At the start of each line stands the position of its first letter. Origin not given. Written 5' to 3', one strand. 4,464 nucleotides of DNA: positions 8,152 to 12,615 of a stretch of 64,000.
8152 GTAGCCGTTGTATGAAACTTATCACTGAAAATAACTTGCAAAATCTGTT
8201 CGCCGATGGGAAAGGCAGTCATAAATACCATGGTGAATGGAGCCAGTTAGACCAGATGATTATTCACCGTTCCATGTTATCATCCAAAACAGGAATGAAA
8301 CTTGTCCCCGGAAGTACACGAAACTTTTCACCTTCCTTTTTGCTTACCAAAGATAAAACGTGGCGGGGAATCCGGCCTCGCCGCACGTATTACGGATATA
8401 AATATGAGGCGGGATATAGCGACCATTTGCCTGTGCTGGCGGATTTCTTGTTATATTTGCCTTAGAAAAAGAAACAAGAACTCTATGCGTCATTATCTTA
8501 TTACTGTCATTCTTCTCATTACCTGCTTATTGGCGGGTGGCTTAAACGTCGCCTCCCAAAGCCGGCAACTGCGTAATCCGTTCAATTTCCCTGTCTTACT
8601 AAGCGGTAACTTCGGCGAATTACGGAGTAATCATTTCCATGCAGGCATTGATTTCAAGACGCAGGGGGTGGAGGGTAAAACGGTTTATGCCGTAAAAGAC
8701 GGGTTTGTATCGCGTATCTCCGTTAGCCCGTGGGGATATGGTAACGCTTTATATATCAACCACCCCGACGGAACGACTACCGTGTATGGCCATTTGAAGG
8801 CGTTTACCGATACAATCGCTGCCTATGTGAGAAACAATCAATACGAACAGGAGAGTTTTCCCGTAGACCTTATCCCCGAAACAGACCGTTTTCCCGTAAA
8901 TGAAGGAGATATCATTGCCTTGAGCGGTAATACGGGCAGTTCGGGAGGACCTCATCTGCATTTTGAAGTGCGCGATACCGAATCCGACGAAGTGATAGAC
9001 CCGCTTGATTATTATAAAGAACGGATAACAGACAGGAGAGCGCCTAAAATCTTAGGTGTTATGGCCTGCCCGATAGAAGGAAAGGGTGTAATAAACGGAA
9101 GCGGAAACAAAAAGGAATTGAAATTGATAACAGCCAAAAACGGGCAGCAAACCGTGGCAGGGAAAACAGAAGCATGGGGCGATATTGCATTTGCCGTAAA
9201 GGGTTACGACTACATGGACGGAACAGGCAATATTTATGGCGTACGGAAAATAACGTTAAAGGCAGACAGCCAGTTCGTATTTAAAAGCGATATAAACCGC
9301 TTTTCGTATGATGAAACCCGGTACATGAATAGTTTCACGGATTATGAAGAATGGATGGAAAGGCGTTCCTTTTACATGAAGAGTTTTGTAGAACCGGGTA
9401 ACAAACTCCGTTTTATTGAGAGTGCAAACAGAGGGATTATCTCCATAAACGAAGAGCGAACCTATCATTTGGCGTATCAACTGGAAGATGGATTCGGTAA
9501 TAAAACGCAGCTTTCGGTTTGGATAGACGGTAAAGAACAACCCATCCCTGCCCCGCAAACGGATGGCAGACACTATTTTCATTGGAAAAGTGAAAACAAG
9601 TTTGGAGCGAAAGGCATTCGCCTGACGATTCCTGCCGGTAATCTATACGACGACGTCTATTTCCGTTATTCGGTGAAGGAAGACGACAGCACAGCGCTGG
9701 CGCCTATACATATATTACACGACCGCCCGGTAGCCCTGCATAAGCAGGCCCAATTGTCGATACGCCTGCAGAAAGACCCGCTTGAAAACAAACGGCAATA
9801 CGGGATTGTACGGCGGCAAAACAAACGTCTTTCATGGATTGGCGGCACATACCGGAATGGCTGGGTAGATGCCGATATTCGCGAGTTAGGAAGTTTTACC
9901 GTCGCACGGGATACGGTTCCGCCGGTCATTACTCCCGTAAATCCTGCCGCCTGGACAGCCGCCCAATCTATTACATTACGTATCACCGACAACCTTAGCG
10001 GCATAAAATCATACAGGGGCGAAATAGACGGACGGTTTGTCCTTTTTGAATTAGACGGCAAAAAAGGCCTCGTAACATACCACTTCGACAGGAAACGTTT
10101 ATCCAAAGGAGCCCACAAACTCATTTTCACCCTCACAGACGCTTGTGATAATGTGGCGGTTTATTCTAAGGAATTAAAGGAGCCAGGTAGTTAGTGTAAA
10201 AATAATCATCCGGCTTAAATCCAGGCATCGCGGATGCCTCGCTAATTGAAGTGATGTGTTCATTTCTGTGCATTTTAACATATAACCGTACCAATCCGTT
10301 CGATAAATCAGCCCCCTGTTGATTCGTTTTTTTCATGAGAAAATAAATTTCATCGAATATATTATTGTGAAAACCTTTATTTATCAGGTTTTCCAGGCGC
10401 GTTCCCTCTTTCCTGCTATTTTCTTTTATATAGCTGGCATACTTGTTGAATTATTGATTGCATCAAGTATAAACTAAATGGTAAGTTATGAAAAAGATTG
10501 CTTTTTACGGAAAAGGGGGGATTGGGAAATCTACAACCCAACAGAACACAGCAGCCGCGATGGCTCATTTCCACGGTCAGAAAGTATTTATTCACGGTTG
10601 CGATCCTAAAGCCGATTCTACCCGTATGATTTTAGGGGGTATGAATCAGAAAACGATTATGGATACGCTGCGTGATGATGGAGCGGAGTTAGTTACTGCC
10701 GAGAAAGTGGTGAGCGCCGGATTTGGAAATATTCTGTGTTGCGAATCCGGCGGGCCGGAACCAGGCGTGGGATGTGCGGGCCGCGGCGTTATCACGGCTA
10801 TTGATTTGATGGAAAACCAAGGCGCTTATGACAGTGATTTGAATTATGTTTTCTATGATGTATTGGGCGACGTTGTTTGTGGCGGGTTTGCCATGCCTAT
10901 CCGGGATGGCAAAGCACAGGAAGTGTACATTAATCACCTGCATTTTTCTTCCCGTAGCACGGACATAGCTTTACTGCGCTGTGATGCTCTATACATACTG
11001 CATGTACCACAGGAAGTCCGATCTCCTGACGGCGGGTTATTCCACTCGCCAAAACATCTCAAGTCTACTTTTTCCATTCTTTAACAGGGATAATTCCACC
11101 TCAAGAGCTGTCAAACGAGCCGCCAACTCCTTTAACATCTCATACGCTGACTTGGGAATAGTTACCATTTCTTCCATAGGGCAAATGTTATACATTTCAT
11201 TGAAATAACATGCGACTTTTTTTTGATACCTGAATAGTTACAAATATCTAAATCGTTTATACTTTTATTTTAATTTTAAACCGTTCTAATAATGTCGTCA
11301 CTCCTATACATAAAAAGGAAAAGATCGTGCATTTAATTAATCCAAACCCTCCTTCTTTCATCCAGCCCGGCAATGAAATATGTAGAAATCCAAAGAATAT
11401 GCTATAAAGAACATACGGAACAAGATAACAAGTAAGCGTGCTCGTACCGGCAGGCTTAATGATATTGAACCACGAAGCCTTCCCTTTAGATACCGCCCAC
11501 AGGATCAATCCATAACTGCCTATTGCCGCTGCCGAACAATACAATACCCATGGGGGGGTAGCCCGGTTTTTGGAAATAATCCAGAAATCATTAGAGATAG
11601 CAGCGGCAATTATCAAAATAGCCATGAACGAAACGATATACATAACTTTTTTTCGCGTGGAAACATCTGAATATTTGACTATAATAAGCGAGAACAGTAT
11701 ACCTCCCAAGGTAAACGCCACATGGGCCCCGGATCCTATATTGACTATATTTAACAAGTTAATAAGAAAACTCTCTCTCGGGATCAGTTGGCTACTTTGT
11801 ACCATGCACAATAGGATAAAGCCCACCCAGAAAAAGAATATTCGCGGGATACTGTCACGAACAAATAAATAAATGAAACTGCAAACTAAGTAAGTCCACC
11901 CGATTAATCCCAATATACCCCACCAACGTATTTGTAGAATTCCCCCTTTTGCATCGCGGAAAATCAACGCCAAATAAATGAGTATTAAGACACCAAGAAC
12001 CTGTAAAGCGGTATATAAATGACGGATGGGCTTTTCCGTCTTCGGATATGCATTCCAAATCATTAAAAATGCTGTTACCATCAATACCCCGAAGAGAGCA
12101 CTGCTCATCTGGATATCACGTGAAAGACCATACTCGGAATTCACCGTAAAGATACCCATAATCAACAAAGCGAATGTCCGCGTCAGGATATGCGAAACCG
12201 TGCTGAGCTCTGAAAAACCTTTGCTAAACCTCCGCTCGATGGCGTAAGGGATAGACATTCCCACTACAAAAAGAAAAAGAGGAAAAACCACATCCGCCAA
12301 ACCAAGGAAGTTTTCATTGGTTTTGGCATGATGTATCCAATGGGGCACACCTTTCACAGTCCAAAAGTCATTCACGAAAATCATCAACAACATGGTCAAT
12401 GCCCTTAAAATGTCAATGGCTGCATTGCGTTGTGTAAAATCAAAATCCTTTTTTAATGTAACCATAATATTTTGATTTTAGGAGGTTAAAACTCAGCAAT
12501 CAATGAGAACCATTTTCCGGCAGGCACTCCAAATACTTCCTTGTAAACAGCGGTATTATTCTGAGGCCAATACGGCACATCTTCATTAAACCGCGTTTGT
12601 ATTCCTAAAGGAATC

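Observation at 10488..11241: Ghost of an alternative-nitrogenase locus: AnfH-like gene amputated at codon 148 and fused to an IS66 remnant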

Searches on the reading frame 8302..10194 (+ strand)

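Call 6: search_protein_families(library=pfam, proteins=[window:8302-10194:+], max_evalue=0.01)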
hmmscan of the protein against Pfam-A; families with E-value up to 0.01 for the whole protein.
window:8302-10194:+ (630 aa): 1 family
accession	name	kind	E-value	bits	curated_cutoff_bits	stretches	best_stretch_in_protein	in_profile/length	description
PF01551.29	Peptidase_M23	-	9.4e-19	67.9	28.7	2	112-169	2-56/96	Peptidase family M23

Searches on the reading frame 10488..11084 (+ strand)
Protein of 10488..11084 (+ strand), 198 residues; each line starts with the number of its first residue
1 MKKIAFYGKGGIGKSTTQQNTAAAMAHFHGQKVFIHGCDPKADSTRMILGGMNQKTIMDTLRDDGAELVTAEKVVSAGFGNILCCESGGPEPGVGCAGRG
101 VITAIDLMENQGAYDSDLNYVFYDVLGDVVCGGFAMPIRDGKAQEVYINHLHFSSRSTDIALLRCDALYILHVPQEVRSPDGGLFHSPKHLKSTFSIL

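Call 6: search_protein_families(library=pfam, proteins=[window:10488-11084:+], max_evalue=0.01)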
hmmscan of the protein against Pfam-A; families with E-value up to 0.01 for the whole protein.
window:10488-11084:+ (198 aa): 5 families
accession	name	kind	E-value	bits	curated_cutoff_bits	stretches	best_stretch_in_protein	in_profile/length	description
PF00142.24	Fer4_NifH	-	7.6e-67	226.1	25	1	2-148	1-146/271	4Fe-4S iron sulfur cluster binding proteins, NifH/frxC family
PF13614.12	AAA_31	-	9.9e-07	29.3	27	1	1-62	1-64/177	AAA domain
PF01656.29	CbiA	-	9.1e-05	22.9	25.4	1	6-70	4-54/125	CobQ/CobB/MinD/ParA nucleotide binding domain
PF10609.15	ParA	-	0.00049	20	27.1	1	8-56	11-58/246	NUBPL iron-transfer P-loop NTPase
PF02374.21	ArsA_ATPase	-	0.001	18.8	24.3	1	1-40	1-39/305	Anion-transporting ATPase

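Call 37: find_encoding_contigs(protein=window:10488-11084:+, flank=10000, max_places=10)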
Protein window:10488-11084:+ (198 aa): no gene with exactly this product is on record in the collection.

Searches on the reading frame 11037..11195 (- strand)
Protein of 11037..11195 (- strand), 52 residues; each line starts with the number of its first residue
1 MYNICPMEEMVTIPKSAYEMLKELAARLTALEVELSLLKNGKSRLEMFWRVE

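Call 6: search_protein_families(library=pfam, proteins=[window:11037-11195:-], max_evalue=0.01)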
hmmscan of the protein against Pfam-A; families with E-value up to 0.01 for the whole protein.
window:11037-11195:- (52 aa): 1 family
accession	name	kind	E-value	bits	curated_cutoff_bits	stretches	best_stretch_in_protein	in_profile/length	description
PF25708.1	Phage_T7_Gp5_9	-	0.00084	19.7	24.5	1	8-32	2-26/46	Phage T7 gp5.9 RecBCD inhibitor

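Call 7: search_protein_families(library=ncbifam, proteins=[window:11037-11195:-], max_evalue=0.01)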
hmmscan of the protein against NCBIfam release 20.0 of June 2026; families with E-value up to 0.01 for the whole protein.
window:11037-11195:- (52 aa): 0 families

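Call 23: search_dna_similar(query=window:11037-11195:-, collection=plasmids, mode=protein, max_evalue=1, max_rows=15)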
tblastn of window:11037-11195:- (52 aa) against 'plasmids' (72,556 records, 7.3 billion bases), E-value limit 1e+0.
No match.

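Call 29: search_protein_representatives(protein=window:11037-11195:-)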
Query: 52 residues. Proteins with E-value up to 0.001 (for the whole library): 3; up to 1e-10: 1; up to 1e-30: 0. The best 3 are listed.
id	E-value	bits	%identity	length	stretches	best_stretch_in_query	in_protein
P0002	1.9e-20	86.7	100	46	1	7-52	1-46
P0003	4.2e-06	42.4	76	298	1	7-43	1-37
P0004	5.9e-06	41.9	36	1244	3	7-50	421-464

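Call 32: search_protein_families(library=pfam, proteins=[P0003], max_evalue=0.01)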
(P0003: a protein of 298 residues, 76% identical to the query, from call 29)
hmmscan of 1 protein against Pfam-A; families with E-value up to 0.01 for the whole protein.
P0003 (298 aa): 3 families
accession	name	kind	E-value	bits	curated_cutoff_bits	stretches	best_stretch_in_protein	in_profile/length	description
PF03050.20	DDE_Tnp_IS66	-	3.1e-12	46.9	23.1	1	170-298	20-159/284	Transposase IS66 family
PF20042.4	DUF6444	-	2.3e-05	25.4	27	1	15-75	27-83/85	Family of unknown function (DUF6444)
PF13005.12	zf-IS66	-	0.0078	17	27.3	0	91-137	2-46/46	zinc-finger binding domain of transposase IS66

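Call 56: find_encoding_contigs(protein=P0003, flank=3000, max_places=4)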
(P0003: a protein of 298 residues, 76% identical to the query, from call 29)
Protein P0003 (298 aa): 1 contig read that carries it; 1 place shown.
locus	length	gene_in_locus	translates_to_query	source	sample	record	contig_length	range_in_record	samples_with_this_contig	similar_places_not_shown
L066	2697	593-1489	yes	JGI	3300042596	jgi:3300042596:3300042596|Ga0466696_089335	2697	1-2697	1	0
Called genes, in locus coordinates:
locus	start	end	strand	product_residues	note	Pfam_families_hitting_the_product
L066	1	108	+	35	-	?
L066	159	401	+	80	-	PF13808:DDE_Tnp_1_assoc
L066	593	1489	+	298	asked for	PF20042:DUF6444 (faint), PF03050:DDE_Tnp_IS66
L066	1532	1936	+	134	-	PF03050:DDE_Tnp_IS66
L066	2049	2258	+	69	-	-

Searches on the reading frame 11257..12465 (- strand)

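Call 6: search_protein_families(library=pfam, proteins=[window:11257-12465:-], max_evalue=0.01)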
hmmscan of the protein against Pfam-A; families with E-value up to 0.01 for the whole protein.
window:11257-12465:- (402 aa): 1 family
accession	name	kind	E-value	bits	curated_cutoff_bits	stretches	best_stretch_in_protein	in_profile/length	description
PF01757.29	Acyl_transf_3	-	0.0061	16.1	31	0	14-365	1-302/326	Acyltransferase domain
